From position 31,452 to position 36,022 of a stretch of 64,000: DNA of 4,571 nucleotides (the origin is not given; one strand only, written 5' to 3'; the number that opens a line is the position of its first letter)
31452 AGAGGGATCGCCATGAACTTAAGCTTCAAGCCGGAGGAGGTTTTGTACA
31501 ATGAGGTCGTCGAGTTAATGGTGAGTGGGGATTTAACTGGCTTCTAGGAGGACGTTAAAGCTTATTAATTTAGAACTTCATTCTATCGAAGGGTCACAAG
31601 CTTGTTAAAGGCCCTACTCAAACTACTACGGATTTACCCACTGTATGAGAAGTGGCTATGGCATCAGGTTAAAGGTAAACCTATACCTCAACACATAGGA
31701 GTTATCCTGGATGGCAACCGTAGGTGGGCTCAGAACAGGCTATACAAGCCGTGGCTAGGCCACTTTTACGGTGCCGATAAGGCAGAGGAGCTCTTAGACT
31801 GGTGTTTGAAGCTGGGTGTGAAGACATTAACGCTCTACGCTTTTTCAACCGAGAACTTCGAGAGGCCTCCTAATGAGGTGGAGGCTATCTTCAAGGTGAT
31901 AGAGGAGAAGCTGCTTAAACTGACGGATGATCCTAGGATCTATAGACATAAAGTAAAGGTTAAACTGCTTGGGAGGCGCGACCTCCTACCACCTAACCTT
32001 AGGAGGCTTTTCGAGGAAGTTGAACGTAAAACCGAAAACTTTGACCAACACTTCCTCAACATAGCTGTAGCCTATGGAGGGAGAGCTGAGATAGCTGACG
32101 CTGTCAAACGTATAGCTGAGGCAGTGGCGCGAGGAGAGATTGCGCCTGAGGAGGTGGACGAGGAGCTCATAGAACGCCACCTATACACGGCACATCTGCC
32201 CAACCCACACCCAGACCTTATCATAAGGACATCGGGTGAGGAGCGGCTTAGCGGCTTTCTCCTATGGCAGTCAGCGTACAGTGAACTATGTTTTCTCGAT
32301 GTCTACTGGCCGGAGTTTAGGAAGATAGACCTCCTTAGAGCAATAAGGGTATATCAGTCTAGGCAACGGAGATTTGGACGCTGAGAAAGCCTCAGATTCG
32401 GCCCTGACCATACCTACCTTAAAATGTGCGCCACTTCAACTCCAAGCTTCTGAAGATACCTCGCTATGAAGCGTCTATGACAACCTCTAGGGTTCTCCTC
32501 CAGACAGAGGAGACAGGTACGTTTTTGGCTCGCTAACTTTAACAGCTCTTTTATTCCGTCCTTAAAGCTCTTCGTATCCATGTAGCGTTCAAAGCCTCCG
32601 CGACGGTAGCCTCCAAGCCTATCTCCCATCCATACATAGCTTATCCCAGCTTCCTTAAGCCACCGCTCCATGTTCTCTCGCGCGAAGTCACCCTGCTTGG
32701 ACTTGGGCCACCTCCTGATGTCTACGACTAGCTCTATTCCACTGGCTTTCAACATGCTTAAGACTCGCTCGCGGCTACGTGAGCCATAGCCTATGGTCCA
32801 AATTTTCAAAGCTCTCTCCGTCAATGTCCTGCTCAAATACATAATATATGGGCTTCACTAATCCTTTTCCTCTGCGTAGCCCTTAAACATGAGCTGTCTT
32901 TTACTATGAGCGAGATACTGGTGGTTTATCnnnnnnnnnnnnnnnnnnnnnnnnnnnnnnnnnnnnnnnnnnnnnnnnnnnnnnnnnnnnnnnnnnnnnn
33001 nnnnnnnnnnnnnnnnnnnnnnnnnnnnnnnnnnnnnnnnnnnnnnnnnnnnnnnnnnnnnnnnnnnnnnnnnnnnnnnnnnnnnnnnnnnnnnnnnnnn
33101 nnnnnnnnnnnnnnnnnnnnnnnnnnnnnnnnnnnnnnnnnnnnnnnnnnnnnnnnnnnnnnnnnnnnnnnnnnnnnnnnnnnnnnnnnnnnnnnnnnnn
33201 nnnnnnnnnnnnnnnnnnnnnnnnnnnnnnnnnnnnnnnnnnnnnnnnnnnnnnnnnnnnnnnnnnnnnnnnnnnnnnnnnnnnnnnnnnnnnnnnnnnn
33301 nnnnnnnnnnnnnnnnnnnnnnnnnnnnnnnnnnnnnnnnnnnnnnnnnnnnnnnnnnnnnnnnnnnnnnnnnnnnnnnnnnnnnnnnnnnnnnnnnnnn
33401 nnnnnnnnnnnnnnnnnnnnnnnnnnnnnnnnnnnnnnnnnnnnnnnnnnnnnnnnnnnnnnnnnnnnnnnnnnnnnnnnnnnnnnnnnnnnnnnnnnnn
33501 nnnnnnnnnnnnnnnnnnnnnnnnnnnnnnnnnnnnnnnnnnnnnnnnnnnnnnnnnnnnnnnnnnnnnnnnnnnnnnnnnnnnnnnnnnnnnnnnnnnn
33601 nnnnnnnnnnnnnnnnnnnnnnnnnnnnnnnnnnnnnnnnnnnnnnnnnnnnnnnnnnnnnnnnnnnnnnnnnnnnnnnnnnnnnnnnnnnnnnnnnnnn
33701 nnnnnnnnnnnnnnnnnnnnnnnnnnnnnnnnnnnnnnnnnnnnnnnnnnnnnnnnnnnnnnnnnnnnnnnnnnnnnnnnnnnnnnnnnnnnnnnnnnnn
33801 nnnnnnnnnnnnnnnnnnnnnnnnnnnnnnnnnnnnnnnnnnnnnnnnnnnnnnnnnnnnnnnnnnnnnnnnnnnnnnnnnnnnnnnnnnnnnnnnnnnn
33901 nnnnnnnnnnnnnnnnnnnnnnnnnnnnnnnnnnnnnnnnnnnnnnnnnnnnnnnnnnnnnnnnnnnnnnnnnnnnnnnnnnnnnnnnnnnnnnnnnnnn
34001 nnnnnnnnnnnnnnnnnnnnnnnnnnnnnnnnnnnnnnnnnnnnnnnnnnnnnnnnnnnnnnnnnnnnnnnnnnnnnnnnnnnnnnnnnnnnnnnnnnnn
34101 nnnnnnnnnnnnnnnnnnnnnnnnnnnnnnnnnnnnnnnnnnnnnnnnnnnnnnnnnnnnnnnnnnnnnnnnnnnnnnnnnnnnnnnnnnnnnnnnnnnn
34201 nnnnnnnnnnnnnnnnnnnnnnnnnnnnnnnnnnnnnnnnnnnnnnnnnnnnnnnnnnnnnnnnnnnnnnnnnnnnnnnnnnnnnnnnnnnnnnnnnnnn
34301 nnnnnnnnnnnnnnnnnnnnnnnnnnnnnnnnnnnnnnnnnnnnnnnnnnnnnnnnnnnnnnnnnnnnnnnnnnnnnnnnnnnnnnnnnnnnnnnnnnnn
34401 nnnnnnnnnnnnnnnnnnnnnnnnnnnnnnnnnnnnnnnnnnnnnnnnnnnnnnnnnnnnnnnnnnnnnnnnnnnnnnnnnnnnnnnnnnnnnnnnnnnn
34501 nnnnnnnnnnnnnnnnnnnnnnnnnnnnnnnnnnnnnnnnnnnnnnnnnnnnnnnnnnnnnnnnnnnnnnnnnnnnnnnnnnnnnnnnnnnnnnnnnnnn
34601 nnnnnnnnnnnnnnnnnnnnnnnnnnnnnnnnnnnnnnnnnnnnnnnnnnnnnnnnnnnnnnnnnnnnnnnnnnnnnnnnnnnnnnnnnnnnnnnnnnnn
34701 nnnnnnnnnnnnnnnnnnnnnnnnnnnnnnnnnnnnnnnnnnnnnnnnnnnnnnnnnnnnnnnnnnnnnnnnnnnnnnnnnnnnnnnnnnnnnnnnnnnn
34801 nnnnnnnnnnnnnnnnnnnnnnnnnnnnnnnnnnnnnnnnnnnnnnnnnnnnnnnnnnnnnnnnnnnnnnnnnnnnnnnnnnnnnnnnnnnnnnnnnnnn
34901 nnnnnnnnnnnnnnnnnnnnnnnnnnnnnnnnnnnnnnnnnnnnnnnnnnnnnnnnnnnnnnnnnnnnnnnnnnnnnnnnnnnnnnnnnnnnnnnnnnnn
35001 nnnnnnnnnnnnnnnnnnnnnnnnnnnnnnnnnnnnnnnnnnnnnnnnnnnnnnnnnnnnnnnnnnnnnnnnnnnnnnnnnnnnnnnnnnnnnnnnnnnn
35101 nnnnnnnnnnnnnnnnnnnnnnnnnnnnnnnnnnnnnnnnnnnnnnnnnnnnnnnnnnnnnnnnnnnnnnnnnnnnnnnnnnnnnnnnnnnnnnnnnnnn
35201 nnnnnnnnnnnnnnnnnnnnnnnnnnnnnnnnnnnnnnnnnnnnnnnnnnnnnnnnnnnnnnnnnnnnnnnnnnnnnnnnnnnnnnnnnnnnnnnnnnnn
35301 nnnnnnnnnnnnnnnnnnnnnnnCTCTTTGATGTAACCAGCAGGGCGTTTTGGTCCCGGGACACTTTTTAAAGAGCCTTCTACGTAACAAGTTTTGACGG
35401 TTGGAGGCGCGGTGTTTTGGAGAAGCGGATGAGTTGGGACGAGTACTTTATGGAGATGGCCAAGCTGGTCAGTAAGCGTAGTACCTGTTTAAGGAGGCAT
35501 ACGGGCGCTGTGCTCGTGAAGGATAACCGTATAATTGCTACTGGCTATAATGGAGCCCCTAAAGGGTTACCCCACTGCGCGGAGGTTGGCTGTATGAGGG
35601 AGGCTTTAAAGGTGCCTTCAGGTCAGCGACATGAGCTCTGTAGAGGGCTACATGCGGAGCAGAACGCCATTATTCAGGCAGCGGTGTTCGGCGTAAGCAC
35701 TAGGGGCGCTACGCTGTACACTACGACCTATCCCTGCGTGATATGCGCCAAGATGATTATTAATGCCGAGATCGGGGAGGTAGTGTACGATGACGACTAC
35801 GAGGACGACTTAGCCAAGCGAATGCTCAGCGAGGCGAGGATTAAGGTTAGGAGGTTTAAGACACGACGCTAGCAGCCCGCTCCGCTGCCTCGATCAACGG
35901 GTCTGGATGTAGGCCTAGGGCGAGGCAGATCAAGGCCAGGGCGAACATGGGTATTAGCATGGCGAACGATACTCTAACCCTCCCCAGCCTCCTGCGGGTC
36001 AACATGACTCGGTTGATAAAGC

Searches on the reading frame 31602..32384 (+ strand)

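Call 3: search_protein_families(library=pfam, proteins=[window:31602-32384:+])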
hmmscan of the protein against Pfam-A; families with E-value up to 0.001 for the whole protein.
window:31602-32384:+ (260 aa): 1 family
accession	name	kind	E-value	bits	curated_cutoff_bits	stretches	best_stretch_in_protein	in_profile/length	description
PF01255.24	Prenyltransf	-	7e-80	268.1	27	1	35-259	1-219/219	Putative undecaprenyl diphosphate synthase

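Call 4: search_protein_families(library=ncbifam, proteins=[window:31602-32384:+])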
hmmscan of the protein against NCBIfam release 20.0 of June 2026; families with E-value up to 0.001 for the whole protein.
window:31602-32384:+ (260 aa): 16 families
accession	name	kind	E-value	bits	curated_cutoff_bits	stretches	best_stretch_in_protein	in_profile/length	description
NF011409.0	PRK14835.1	equivalog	1e-91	307.2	425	1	11-260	27-279/279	isoprenyl transferase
NF011403.0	PRK14828.1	equivalog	7.5e-81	271.3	348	1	10-260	10-258/258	isoprenyl transferase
NF011405.0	PRK14830.1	equivalog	3.2e-79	266.1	304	1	21-260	15-250/251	undecaprenyl pyrophosphate synthase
TIGR00055.1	uppS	equivalog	1.3e-78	263.6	109.55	1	28-259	1-228/228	polyprenyl diphosphate synthase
NF011406.0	PRK14831.1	subfamily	1.1e-72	244.3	375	1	21-260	16-251/256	undecaprenyl pyrophosphate synthase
NF011408.0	PRK14834.1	equivalog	1.1e-66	224.8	348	1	26-259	15-244/252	isoprenyl transferase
NF011411.0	PRK14838.1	equivalog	5.3e-65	219.1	417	1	23-260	7-238/244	isoprenyl transferase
NF011414.0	PRK14841.1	equivalog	2.7e-63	213.8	401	1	28-259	3-228/233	isoprenyl transferase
NF011413.0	PRK14840.1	equivalog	1.2e-60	205.2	410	1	23-260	13-250/250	isoprenyl transferase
NF011404.0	PRK14829.1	equivalog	7.8e-59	199.1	372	1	22-260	24-258/260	isoprenyl transferase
NF011407.0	PRK14833.1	equivalog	7.9e-59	199.1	325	1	28-259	4-230/233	di-trans,poly-cis-decaprenylcistransferase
NF011412.0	PRK14839.1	equivalog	3.5e-52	177.2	334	1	31-259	12-227/240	di-trans,poly-cis-decaprenylcistransferase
NF011415.0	PRK14842.1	equivalog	3.6e-50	170.7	360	1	27-259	7-236/241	isoprenyl transferase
NF011402.0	PRK14827.1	equivalog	9.2e-50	169.6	535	1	23-260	62-295/296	decaprenyl diphosphate synthase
NF007596.1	PRK10240.1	equivalog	3.9e-49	167.3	418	1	29-259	16-242/251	(2E,6E)-farnesyl-diphosphate-specific ditrans,polycis-undecaprenyl-diphosphate synthase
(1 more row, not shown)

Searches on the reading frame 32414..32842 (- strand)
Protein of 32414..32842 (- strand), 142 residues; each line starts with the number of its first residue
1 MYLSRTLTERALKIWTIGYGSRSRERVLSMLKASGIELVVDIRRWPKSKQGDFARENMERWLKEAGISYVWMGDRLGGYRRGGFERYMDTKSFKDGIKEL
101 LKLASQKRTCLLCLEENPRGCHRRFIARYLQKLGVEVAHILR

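Call 3: search_protein_families(library=pfam, proteins=[window:32414-32842:-])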
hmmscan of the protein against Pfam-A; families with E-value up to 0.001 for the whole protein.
window:32414-32842:- (142 aa): 2 families
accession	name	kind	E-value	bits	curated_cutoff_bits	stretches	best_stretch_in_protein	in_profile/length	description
PF04343.18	DUF488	-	6.3e-27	95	22.2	1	25-130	3-121/121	Domain of unknown function DUF488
PF22751.1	DUF488-N3a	-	4.1e-06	27.5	27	1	40-132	19-116/118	Active DUF488-N3 subclade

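Call 4: search_protein_families(library=ncbifam, proteins=[window:32414-32842:-])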
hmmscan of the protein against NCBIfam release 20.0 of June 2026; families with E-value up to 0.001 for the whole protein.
window:32414-32842:- (142 aa): 0 families

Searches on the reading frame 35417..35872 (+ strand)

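Call 3: search_protein_families(library=pfam, proteins=[window:35417-35872:+])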
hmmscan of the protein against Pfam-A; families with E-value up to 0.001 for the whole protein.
window:35417-35872:+ (151 aa): 3 families
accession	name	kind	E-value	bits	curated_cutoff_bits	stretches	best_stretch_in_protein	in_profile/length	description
PF00383.29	dCMP_cyt_deam_1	-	5.8e-28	97.2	25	1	5-124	1-100/102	Cytidine and deoxycytidylate deaminase zinc-binding region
PF14437.12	MafB19-deam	-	4.3e-20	72.5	27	1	5-139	1-115/142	MafB19-like deaminase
PF14439.12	Bd3614-deam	-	0.0003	21.2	38.5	1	78-137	35-101/113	Bd3614-like deaminase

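Call 4: search_protein_families(library=ncbifam, proteins=[window:35417-35872:+])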
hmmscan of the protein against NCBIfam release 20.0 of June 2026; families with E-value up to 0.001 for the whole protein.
window:35417-35872:+ (151 aa): 4 families
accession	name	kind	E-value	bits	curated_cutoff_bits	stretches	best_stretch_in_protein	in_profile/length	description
TIGR02571.1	ComEB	equivalog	2.4e-40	138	219.45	1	3-147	1-138/151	ComE operon protein 2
NF041025.1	antiphage_deaminase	equivalog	1.7e-29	103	400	2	71-141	331-402/437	anti-phage dCTP deaminase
NF008113.2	PRK10860.1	equivalog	2.8e-10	40.3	150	1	97-126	76-105/165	tRNA adenosine(34) deaminase TadA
TIGR00326.1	eubact_ribD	equivalog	3.3e-07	29.8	156.35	1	29-144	21-116/343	bifunctional diaminohydroxyphosphoribosylaminopyrimidine deaminase/5-amino-6-(5-phosphoribosylamino)uracil reductase RibD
